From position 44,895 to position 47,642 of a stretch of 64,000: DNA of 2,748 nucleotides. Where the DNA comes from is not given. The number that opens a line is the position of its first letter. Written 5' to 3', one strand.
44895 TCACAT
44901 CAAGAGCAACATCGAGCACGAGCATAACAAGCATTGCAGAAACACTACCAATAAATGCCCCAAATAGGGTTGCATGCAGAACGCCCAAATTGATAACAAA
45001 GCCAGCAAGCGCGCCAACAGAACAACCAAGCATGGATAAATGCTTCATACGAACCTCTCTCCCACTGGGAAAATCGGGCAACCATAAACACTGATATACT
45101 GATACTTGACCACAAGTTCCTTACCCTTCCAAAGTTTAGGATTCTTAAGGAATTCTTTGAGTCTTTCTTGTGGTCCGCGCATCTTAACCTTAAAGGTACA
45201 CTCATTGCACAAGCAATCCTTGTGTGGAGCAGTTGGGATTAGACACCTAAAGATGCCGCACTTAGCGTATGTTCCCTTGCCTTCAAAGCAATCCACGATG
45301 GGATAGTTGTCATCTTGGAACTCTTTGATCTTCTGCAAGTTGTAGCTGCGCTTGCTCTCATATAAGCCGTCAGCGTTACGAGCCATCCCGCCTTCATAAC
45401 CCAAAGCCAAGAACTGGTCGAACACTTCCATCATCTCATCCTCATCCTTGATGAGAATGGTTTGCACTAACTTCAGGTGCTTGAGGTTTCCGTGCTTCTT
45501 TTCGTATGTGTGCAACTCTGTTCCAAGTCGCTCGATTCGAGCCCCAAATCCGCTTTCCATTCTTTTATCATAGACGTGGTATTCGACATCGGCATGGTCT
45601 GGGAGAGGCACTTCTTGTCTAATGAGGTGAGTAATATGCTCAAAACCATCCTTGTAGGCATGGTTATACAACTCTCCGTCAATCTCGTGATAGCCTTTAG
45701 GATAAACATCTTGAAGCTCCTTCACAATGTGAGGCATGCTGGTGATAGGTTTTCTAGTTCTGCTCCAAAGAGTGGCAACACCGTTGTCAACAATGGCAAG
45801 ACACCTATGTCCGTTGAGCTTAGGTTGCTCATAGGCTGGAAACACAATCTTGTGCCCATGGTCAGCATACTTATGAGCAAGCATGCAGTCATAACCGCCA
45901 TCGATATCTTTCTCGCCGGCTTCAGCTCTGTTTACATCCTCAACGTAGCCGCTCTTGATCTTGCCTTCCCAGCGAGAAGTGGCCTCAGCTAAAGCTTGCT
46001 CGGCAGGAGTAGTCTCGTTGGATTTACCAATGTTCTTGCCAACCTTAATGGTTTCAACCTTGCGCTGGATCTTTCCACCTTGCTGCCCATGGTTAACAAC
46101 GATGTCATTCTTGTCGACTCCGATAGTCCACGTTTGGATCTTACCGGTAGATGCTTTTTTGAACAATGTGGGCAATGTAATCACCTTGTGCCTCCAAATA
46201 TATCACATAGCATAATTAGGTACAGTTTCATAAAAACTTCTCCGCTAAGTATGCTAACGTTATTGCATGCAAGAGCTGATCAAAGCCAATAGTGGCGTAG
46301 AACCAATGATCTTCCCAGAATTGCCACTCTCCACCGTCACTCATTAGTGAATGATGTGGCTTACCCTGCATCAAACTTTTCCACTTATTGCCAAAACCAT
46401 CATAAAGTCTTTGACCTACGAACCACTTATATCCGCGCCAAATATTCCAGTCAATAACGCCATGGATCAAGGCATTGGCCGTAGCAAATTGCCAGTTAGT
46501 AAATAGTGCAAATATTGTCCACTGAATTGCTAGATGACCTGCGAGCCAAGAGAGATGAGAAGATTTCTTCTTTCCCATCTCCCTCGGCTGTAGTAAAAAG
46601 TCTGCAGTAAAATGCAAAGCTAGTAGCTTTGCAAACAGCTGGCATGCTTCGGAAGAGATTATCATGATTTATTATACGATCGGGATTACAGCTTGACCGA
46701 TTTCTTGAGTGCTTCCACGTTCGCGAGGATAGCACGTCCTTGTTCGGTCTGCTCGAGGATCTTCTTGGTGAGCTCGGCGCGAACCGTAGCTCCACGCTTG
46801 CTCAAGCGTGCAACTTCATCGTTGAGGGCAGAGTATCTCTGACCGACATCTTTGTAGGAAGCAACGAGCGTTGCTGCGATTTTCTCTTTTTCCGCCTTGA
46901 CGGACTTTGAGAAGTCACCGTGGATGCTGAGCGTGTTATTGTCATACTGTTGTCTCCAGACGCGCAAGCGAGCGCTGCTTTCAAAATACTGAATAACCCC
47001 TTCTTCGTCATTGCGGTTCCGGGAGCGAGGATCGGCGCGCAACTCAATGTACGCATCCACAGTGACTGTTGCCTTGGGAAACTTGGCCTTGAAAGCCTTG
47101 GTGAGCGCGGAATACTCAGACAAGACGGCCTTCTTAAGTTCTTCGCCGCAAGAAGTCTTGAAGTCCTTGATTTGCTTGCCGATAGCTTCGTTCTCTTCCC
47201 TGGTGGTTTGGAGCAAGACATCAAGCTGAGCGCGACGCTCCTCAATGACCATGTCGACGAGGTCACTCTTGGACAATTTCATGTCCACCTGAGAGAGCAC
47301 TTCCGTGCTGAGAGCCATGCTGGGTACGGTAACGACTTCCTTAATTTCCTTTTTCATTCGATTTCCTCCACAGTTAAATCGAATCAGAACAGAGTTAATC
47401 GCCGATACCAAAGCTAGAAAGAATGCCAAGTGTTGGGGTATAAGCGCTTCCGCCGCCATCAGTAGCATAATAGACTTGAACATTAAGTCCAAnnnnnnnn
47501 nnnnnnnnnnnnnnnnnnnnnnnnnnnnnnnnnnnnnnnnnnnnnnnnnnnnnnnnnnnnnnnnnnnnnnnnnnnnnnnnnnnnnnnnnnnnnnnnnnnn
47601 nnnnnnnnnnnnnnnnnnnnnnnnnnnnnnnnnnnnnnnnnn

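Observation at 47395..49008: Adjacent secreted S1 (trypsin-like) and S8 (subtilisin-like) proteases, plus a cluster of lipoproteins including a collagen-like/PA14 lipoprotein and a HExxH lipoprotein (60802..61930)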

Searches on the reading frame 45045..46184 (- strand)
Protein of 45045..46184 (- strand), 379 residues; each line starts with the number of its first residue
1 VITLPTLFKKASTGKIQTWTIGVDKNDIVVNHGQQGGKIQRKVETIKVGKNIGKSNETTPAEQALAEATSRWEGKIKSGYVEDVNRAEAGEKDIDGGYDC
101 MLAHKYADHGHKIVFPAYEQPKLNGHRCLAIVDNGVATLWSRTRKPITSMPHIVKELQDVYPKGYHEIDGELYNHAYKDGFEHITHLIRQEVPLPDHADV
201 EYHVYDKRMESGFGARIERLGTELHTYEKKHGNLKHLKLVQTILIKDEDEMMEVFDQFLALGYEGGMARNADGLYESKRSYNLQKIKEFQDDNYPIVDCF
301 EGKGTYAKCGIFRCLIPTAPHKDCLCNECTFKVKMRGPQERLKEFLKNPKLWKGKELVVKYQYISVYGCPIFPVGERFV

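Call 10: search_protein_families(library=pfam, proteins=[window:45045-46184:-], max_evalue=0.001)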
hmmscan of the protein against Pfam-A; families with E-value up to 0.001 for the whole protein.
window:45045-46184:- (379 aa): 1 family
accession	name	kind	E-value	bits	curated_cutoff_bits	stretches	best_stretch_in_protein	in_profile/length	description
PF01068.26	DNA_ligase_A_M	-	6.6e-12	46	26.2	1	101-287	2-204/204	ATP dependent DNA ligase domain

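Call 20: search_dna_similar(query=window:45045-46184:-, collection=phages, mode=protein, max_rows=15)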
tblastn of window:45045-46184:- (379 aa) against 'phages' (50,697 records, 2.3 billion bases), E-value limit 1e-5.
Records with a match: 1075; places in all: 1077; records where one place covers at least 80% of the query: 738.
Best place of each record, by identity: <60% 1075.
By first word of the organism name: Escherichia 334; Pseudomonas 234; Salmonella 100; Klebsiella 37; Bacillus 36; Erwinia 35; Vibrio 25; Rhodobacter 25; Campylobacter 25; Shigella 24; and 48 more.
By host as written in the record: - 109; Escherichia coli 98; Pseudomonas aeruginosa 71; Escherichia coli K-12 MG1655 50; Pseudomonas aeruginosa PAO1 26; Rhodobacter capsulatus YW1 24; Campylobacter jejuni 23; Pseudomonas syringae pv. actinidiae 18; and 284 more.
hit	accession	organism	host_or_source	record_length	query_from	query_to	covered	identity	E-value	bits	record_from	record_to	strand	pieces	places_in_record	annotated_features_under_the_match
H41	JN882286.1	Cronobacter phage vB_CsaP_GAP52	Cronobacter sakazakii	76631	7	375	97%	35.6%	4e-48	180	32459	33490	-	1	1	ATP-dependent DNA ligase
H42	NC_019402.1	Cronobacter phage vB_CsaP_GAP52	Cronobacter sakazakii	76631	7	375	97%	35.6%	4e-48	180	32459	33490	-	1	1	ATP-dependent DNA ligase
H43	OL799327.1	Aeromonas phage BUCT695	Aeromonas veronii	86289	3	375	98%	34.9%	3e-46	175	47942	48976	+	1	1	ATP-dependent DNA ligase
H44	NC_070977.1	Aeromonas phage BUCT695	Aeromonas veronii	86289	3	375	98%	34.9%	3e-46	175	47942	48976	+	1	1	ATP-dependent DNA ligase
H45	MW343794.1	Cronobacter phage A24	Cronobacter sp.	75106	7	375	97%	35.3%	4e-45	171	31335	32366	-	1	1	ATP-dependent DNA ligase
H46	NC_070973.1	Cronobacter phage A24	Cronobacter sp.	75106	7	375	97%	35.3%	4e-45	171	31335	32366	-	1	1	ATP-dependent DNA ligase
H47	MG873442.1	Salmonella phage SE131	Salmonella enterica subsp. enterica ...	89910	4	375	98%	34.8%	1e-42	164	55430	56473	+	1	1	DNA ligase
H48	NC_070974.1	Salmonella phage SE131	Salmonella enterica subsp. enterica ...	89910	4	375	98%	34.8%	1e-42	164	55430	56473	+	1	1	DNA ligase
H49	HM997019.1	Salmonella phage 7-11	Salmonella enterica subsp. enterica ...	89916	4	375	98%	34.8%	5e-42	162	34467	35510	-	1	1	ATP-dependent DNA ligase | promoter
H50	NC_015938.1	Salmonella phage 7-11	Salmonella enterica subsp. enterica ...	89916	4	375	98%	34.8%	5e-42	162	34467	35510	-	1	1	ATP-dependent DNA ligase | promoter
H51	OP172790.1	Escherichia phage ECO319P1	Shigella flexneri DA319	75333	7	375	97%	35.0%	4e-46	174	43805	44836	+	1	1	LIG: DNA ligase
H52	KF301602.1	Caulobacter phage Cr30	Caulobacter crescentus CB15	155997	5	378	99%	33.9%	2e-44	169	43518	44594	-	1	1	DNA ligase (ATP)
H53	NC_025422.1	Caulobacter phage Cr30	Caulobacter crescentus CB15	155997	5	378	99%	33.9%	2e-44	169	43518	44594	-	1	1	DNA ligase (ATP)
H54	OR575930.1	Pseudomonas phage vB_PseuGesM_254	Pseudomonas gessardii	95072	6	375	98%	34.3%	5e-37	148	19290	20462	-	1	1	DNA ligase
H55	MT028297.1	Proteus phage Privateer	Proteus mirabilis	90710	1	375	99%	33.5%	4e-41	160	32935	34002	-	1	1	DNA ligase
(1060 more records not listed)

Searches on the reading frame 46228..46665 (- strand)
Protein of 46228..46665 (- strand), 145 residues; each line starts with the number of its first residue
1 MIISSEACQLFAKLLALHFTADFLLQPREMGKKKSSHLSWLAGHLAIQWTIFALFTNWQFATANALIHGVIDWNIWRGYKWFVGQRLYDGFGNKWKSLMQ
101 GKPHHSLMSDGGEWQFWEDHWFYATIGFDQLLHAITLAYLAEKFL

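Call 3: search_protein_families(library=pfam, proteins=[window:46228-46665:-], max_evalue=0.01)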
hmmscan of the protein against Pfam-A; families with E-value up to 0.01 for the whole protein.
window:46228-46665:- (145 aa): 1 family
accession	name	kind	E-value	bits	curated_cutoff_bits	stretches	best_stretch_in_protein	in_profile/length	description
PF11750.13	DUF3307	-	8.5e-08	32.7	23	1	10-67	1-61/127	Protein of unknown function (DUF3307)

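Call 4: search_protein_families(library=phrogs, proteins=[window:46228-46665:-], max_evalue=0.01)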
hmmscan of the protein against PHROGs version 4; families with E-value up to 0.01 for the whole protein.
window:46228-46665:- (145 aa): 1 family
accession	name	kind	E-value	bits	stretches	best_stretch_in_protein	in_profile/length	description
phrog_2470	-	moron, auxiliary metabolic gene and host takeover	1.2e-10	42.6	1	7-140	5-112/119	membrane protein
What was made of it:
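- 46228..46665 (-): DUF3307 membrane protein downstream of the pair. It is present at this place in some relatives and is possibly part of the same envelope-directed set. Pfam PF11750 8.5e-8; phrog_2470 'membrane protein' (calls 3, 4).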

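Call 58: search_protein_families(library=ncbifam, proteins=[window:46228-46665:-], max_evalue=0.01)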
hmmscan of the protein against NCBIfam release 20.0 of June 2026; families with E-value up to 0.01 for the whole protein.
window:46228-46665:- (145 aa): 0 families

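Call 85: search_protein_families(library=padloc, proteins=[window:46228-46665:-], max_evalue=0.001)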
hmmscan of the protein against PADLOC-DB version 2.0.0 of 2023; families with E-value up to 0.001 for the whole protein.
window:46228-46665:- (145 aa): 0 families

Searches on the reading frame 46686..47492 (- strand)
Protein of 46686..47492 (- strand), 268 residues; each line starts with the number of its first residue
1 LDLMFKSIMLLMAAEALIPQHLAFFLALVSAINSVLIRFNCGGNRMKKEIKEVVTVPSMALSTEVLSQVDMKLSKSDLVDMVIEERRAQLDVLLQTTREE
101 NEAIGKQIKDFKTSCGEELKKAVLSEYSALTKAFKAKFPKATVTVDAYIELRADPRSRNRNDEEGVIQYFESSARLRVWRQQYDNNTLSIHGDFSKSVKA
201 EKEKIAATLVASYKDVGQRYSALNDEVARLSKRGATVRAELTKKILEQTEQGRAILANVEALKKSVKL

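Call 3: search_protein_families(library=pfam, proteins=[window:46686-47492:-], max_evalue=0.01)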
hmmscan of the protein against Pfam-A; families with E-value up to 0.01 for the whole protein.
window:46686-47492:- (268 aa): 1 family
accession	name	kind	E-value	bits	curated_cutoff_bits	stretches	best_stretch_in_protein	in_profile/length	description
PF12729.13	4HB_MCP_1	-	0.0057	16.7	27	0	70-135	57-122/181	Four helix bundle sensory module for signal transduction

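Call 4: search_protein_families(library=phrogs, proteins=[window:46686-47492:-], max_evalue=0.01)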
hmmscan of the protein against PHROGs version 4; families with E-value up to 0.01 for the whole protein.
window:46686-47492:- (268 aa): 0 families

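Call 58: search_protein_families(library=ncbifam, proteins=[window:46686-47357:-], max_evalue=0.01)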
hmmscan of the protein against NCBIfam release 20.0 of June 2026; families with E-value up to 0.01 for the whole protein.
window:46686-47357:- (223 aa): 0 families

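Call 85: search_protein_families(library=padloc, proteins=[window:46686-47357:-], max_evalue=0.001)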
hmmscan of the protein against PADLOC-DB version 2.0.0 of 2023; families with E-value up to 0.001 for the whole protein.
window:46686-47357:- (223 aa): 0 families
